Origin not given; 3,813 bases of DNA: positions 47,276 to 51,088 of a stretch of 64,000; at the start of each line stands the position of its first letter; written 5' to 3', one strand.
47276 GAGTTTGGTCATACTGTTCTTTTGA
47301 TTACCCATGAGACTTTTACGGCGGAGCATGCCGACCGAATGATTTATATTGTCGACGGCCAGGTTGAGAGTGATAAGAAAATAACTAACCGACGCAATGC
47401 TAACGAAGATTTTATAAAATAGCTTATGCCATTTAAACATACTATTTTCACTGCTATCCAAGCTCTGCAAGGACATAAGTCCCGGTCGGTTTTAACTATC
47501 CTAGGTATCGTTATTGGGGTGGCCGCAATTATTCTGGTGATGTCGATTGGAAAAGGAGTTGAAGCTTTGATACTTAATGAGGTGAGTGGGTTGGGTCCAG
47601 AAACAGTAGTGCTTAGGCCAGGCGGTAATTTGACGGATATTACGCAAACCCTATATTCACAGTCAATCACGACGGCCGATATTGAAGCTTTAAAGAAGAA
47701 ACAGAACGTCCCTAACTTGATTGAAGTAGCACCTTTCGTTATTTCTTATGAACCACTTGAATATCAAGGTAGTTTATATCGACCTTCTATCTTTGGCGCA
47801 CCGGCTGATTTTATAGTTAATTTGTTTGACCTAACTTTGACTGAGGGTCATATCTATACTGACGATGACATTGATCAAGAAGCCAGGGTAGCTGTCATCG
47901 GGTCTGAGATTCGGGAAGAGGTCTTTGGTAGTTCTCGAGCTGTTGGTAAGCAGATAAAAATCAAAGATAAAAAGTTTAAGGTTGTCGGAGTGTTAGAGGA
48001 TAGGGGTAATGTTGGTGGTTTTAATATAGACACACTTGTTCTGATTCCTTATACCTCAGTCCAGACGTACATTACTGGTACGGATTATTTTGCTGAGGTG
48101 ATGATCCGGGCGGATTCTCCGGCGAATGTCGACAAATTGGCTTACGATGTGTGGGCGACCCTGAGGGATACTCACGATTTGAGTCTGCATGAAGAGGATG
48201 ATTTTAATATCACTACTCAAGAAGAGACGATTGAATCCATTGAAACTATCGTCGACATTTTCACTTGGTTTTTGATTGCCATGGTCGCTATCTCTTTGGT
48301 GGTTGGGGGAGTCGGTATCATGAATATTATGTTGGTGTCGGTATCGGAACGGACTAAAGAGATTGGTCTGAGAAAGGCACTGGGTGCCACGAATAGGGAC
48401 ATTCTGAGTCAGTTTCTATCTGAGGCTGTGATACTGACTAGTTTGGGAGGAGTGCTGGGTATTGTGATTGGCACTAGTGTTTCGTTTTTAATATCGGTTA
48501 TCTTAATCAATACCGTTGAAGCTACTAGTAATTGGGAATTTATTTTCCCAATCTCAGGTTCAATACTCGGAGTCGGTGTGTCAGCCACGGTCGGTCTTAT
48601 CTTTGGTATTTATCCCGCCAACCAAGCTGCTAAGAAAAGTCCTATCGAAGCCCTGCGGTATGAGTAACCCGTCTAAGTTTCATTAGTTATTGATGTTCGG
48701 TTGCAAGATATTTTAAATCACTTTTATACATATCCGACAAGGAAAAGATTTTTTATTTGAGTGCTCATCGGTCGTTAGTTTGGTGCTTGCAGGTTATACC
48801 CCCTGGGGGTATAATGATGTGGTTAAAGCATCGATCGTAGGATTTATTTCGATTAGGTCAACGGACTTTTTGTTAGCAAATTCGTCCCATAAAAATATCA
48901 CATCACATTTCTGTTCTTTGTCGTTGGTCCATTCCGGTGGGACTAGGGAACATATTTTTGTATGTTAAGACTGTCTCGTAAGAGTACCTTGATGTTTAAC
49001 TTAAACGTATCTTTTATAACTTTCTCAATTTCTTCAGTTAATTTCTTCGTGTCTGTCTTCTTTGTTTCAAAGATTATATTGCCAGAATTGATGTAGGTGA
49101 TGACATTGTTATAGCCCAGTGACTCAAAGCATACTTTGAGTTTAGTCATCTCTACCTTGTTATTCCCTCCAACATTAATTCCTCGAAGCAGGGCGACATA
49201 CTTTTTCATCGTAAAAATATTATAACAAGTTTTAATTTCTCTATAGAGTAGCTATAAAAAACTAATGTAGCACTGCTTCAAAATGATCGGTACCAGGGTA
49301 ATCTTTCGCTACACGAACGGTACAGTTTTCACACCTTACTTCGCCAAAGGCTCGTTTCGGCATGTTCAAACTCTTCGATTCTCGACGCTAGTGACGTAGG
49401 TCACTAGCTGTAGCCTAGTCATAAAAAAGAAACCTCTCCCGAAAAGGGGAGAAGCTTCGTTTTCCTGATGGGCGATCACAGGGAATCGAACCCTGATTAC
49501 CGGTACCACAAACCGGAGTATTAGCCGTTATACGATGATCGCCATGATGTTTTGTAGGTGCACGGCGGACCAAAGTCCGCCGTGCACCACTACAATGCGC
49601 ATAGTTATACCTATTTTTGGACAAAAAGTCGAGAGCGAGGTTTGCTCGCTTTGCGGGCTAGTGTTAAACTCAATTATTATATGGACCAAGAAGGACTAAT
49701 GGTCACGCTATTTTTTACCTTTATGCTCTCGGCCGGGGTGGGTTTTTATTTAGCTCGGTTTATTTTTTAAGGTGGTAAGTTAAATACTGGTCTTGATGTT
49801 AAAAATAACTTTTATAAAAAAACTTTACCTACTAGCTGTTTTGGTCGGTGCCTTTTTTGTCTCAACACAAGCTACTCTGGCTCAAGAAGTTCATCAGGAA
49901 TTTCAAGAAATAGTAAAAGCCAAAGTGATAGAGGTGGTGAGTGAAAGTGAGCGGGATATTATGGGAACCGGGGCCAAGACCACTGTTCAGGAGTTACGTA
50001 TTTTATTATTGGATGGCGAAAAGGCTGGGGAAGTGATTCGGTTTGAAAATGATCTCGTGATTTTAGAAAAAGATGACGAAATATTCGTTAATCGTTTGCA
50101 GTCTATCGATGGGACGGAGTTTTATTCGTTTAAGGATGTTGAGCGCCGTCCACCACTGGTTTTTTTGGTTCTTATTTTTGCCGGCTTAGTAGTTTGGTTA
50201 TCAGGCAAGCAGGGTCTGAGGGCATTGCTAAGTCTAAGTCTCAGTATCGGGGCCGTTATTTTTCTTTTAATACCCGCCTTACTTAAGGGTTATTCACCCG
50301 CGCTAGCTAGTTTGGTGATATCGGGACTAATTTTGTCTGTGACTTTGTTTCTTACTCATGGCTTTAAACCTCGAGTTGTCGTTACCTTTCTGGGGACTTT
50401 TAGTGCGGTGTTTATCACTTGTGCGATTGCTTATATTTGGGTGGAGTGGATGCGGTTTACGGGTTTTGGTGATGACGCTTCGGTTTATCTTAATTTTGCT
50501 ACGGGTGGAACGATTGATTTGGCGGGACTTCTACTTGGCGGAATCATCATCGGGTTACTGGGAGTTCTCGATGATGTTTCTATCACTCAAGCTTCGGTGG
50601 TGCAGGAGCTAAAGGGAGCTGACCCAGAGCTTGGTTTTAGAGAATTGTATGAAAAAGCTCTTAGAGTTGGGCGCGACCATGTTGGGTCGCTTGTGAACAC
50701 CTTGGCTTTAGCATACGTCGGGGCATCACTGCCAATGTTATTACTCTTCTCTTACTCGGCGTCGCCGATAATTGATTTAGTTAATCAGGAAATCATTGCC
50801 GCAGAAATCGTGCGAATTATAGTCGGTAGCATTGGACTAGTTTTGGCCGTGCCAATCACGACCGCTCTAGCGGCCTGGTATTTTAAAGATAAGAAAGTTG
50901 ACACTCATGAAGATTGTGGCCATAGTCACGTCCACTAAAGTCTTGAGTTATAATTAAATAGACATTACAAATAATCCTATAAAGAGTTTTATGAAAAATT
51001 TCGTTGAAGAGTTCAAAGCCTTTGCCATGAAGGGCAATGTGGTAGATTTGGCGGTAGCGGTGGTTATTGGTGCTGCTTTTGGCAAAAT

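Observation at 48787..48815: Orphan third copy of the csoR-copB operator/promoter, pointing antisense into a DUF1697 remnant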

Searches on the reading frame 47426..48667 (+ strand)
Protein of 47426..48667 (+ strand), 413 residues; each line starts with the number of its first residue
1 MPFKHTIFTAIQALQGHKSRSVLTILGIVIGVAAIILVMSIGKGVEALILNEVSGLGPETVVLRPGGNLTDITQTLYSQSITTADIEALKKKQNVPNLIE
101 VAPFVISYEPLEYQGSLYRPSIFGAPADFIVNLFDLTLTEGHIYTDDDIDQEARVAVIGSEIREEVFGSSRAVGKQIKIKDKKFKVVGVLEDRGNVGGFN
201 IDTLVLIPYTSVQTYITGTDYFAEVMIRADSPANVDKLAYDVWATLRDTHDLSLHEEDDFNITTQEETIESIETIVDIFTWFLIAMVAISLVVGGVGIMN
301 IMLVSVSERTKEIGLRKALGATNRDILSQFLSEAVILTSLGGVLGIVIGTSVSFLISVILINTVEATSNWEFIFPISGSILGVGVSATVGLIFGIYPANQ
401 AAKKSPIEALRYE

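Call 11: search_protein_families(library=pfam, proteins=[window:47426-48667:+], max_evalue=0.01)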
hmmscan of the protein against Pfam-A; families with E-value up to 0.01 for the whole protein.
window:47426-48667:+ (413 aa): 2 families
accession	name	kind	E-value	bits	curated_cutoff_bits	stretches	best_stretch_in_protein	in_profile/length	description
PF12704.14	MacB_PCD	-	3.8e-40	138.8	27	1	21-239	1-201/207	MacB-like periplasmic core domain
PF02687.27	FtsX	-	3.4e-21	76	25.5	1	285-406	2-120/120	FtsX-like permease C-terminal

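Call 14: find_encoding_contigs(protein=window:47426-48667:+, flank=6000, max_places=10)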
Protein window:47426-48667:+ (413 aa): no gene with exactly this product is on record in the collection.

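Call 24: find_homologous_proteins(query=window:47426-48667:+, max_evalue=1e-60)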
Query window:47426-48667:+ (413 aa): 4754 proteins with E <= 1e-60 among 8000 candidates; the best 120 are listed.
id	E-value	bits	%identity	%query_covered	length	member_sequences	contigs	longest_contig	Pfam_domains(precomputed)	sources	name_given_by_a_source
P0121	1.4e-259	879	100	100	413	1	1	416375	PF02687.28,PF12704.15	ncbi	ncbi:MAG: ABC transporter permease [Candidatus Paceibacterota bacterium]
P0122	9.4e-246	833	93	100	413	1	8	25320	PF02687.28,PF12704.15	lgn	-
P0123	1.8e-236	803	88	100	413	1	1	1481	PF02687.28,PF12704.15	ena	-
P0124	2.1e-215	733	83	100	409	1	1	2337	PF02687.28,PF12704.15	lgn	-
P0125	4.4e-215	732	81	100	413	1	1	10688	PF02687.28,PF12704.15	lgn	-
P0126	6.5e-215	732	81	100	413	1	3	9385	PF02687.28,PF12704.15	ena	-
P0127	2.1e-212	723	80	100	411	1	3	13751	PF02687.28,PF12704.15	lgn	-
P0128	2.5e-211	720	80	100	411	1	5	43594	PF02687.28,PF12704.15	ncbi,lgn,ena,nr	ncbi:ABC transporter permease [Candidatus Kaiserbacteria bacterium]|nr:ABC transporter permease [Can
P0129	5.2e-209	712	80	100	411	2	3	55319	PF02687.28,PF12704.15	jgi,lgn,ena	-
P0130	2.2e-205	700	78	100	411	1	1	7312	PF02687.28,PF12704.15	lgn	-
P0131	2.8e-201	687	77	100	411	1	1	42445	PF02687.28,PF12704.15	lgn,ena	-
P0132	3.0e-201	687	76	100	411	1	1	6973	PF02687.28,PF12704.15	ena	-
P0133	4.2e-198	676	75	100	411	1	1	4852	PF02687.28,PF12704.15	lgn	-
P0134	1.1e-187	642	72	100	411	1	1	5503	PF02687.28,PF12704.15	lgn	-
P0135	5.2e-184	630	71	100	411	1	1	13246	PF02687.28,PF12704.15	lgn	-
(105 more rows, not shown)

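Call 25: find_encoding_contigs(protein=P0122, flank=8000, max_places=8)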
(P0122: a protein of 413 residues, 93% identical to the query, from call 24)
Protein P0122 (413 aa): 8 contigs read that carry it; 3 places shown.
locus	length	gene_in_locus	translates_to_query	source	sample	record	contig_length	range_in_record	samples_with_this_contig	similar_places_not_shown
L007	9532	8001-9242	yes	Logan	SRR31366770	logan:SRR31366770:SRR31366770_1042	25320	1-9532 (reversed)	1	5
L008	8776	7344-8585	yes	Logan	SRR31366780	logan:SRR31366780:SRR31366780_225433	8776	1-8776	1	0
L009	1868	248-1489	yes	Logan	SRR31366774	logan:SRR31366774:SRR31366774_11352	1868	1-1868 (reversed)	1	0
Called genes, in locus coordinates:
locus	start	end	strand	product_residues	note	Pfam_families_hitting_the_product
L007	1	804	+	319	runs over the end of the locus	PF03724:META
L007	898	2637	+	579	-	-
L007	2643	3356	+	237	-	PF00005:ABC_tran, PF13304:AAA_21 (faint)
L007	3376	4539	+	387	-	PF12704:MacB_PCD, PF02687:FtsX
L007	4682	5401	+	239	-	-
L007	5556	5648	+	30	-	-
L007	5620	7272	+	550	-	PF25989:YknX_C (faint), PF25954:Beta-barrel_RND_2 (weak)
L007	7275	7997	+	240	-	PF13555:AAA_29 (weak), PF00005:ABC_tran, PF02463:SMC_N, PF13304:AAA_21 (faint)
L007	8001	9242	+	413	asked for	PF12704:MacB_PCD, PF02687:FtsX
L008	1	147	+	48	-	?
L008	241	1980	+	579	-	-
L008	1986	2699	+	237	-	PF00005:ABC_tran, PF13304:AAA_21 (faint)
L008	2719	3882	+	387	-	PF12704:MacB_PCD, PF02687:FtsX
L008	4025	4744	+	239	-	-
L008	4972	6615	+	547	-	PF25989:YknX_C (faint), PF25954:Beta-barrel_RND_2 (weak)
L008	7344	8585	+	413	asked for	PF12704:MacB_PCD, PF02687:FtsX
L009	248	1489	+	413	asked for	PF12704:MacB_PCD, PF02687:FtsX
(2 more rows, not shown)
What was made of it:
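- Contigs of the 93% relative all break just after FtsX (call 25).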

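Call 26: find_encoding_contigs(protein=P0128, flank=6000, max_places=4)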
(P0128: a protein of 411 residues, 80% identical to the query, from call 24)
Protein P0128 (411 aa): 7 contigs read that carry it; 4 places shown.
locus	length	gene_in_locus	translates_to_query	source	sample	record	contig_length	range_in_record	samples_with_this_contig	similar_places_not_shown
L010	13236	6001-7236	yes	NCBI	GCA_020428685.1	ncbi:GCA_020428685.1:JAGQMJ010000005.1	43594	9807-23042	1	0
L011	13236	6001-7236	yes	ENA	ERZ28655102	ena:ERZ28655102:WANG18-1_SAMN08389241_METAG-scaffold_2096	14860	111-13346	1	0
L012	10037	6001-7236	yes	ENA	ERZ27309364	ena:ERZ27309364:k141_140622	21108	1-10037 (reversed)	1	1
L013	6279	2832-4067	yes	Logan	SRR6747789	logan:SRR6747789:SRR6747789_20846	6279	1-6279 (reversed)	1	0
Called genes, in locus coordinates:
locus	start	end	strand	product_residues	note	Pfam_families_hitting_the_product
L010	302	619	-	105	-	PF19673:DUF6176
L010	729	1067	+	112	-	PF04266:ASCH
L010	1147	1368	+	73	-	-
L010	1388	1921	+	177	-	-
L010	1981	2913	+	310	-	PF10648:Gmad2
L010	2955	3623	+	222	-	PF03848:TehB (weak), PF13847:Methyltransf_31 (weak), PF08241:Methyltransf_11 (weak), PF13649:Methyltransf_25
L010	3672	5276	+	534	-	PF00364:Biotin_lipoyl (faint), PF25917:BSH_RND (weak), PF25984:BSH_YknX (weak), PF25990:Beta-barrel_YknX (weak)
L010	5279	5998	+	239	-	PF00005:ABC_tran, PF02463:SMC_N, PF13304:AAA_21 (weak)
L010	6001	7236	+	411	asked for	PF12704:MacB_PCD, PF02687:FtsX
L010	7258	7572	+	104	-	PF01906:YbjQ_1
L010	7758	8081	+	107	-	-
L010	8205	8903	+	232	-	-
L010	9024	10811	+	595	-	PF03485:Arg_tRNA_synt_N, PF00750:tRNA-synt_1d, PF05746:DALR_1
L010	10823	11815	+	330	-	PF16745:RsgA_N (weak), PF01926:MMR_HSR1 (faint), PF03193:RsgA_GTPase, PF00009:GTP_EFTU (faint)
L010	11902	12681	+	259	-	PF13098:Thioredoxin_2 (weak), PF13462:Thioredoxin_4, PF01323:DSBA (weak)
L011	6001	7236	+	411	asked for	PF12704:MacB_PCD, PF02687:FtsX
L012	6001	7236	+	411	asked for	PF12704:MacB_PCD, PF02687:FtsX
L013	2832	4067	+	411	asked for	PF12704:MacB_PCD, PF02687:FtsX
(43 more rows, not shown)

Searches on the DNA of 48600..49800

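Call 49: search_rna_families(source=window, start=48600, end=49800, threshold=evalue, max_evalue=1)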
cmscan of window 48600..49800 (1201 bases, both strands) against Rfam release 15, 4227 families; matches with E-value up to 1: 4.
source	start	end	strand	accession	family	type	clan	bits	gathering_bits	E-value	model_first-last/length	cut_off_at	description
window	49471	49542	-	RF00005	tRNA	Gene; tRNA;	CL00001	57.1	29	2.1e-11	1-71/71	no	tRNA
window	49470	49542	+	RF04354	Plastid-ycf2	Cis-reg;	-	21.5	65.7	0.14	1-75/75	no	Plastid-ycf2 5UTR RNA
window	49557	49588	-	RF01698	Chloroflexi-1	Gene; sRNA;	-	20.1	80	0.32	21-51/84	no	Chloroflexi-1 RNA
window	49553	49592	-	RF01688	Actino-pnp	Cis-reg;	-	19.7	47.7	0.36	13-51/63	no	Actino-pnp RNA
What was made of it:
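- Tried and rejected: (6) An Rfam search at a permissive threshold over 48600-49800 found only tRNA-His (call 49).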

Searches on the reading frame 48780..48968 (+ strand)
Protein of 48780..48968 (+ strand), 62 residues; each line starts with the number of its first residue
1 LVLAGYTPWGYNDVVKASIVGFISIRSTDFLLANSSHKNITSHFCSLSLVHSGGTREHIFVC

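Call 11: search_protein_families(library=pfam, proteins=[window:48780-48968:+], max_evalue=0.01)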
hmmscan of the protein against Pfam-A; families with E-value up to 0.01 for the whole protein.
window:48780-48968:+ (62 aa): 0 families

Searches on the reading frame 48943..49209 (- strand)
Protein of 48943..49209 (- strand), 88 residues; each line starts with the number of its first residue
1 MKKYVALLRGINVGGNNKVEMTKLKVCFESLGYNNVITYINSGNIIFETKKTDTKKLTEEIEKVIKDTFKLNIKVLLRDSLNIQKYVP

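Call 11: search_protein_families(library=pfam, proteins=[window:48943-49209:-], max_evalue=0.01)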
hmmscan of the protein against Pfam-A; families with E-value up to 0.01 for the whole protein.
window:48943-49209:- (88 aa): 2 families
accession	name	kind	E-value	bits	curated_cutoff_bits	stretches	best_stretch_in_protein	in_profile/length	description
PF08002.16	DUF1697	-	1.1e-32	113.8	24.4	1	1-86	1-86/137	Protein of unknown function (DUF1697)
PF10757.14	YbaJ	-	0.00087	20.3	25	1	30-72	45-87/118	Biofilm formation regulator YbaJ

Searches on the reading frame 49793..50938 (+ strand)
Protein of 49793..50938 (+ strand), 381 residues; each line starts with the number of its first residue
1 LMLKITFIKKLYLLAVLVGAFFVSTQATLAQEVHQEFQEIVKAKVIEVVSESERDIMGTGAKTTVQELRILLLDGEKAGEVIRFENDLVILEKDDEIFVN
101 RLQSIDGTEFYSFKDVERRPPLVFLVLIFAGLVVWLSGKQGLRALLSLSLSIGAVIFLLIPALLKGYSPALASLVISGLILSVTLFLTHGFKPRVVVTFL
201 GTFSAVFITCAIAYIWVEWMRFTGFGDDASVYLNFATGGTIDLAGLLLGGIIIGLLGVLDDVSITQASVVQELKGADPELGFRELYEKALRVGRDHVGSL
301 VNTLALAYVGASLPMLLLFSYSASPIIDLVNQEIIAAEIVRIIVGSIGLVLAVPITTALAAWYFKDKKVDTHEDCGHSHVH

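Call 11: search_protein_families(library=pfam, proteins=[window:49793-50938:+], max_evalue=0.01)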
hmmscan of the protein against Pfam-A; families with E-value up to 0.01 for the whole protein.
window:49793-50938:+ (381 aa): 1 family
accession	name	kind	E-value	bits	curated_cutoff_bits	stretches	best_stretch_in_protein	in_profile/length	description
PF07907.16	YibE_F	-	6.4e-74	249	27.2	1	122-362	1-241/241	YibE/F-like protein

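Call 40: find_homologous_proteins(query=window:49793-50938:+, max_evalue=1e-80)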
Query window:49793-50938:+ (381 aa): 1280 proteins with E <= 1e-80 among 8000 candidates; the best 120 are listed.
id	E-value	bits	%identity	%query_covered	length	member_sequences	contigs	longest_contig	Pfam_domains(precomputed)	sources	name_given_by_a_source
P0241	8.1e-196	668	86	94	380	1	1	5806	PF07907.18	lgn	-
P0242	3.8e-182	623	78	96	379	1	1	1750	PF07907.18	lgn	-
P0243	3.0e-180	617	76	96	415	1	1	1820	PF07907.18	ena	-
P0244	7.6e-180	616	75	98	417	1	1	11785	PF07907.18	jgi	jgi:uncharacterized membrane protein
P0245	9.3e-178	609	79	92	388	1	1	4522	PF07907.18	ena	-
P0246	1.3e-177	608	79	92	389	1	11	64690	PF07907.18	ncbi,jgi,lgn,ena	-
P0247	3.0e-177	607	79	92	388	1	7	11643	PF07907.18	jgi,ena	-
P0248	4.1e-177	607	79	92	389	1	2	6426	PF07907.18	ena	-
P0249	8.3e-177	606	74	96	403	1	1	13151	PF07907.18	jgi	jgi:uncharacterized membrane protein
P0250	9.4e-177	606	79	92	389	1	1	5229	PF07907.18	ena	-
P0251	1.3e-176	605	77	97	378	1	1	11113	PF07907.18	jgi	jgi:uncharacterized membrane protein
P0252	1.8e-176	605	79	92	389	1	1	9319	PF07907.18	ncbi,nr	ncbi:MAG: hypothetical protein UW75_C0048G0004 [Parcubacteria group bacterium GW2011_GWF2_44_8]|nr:M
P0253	2.6e-176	604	75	96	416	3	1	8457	PF07907.18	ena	-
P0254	6.4e-176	603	76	95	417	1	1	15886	PF07907.18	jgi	jgi:uncharacterized membrane protein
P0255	1.9e-175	601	76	93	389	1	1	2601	PF07907.18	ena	-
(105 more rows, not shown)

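Call 41: find_encoding_contigs(protein=P0241, flank=6000, max_places=4)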
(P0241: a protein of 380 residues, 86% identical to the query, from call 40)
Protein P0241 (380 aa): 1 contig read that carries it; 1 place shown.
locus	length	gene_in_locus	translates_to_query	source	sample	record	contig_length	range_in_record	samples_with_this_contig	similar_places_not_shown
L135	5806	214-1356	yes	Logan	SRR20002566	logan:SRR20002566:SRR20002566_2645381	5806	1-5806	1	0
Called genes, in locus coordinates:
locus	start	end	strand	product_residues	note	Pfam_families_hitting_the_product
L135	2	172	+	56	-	?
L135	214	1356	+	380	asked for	PF07907:YibE_F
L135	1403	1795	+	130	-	PF01741:MscL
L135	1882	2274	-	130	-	-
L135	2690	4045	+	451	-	PF03477:ATP-cone, PF00268:Ribonuc_red_sm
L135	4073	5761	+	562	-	PF00317:Ribonuc_red_lgN, PF02867:Ribonuc_red_lgC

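Call 42: find_encoding_contigs(protein=P0251, flank=6000, max_places=3)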
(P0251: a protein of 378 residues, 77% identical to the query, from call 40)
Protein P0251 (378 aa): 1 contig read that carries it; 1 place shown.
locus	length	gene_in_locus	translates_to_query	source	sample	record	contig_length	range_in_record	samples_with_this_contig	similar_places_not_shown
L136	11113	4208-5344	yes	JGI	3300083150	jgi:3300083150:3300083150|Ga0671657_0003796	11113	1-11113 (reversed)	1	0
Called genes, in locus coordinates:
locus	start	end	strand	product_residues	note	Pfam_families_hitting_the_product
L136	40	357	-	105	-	PF12840:HTH_20, PF01022:HTH_5, PF01047:MarR (weak), PF01978:TrmB (weak), PF13412:HTH_24 (weak)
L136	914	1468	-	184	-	-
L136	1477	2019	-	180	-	PF00877:NLPC_P60 (faint)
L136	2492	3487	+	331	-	-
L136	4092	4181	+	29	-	-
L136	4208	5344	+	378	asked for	PF07907:YibE_F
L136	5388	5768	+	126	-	PF01741:MscL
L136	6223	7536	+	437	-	PF03477:ATP-cone, PF00268:Ribonuc_red_sm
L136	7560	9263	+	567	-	PF00317:Ribonuc_red_lgN (weak), PF02867:Ribonuc_red_lgC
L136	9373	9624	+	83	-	-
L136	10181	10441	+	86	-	-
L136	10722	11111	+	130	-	?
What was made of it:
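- Tried and rejected: The closest YibE_F relatives either start too close to the contig end (L135) or lack DUF1697 (L136) (calls 41, 42).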
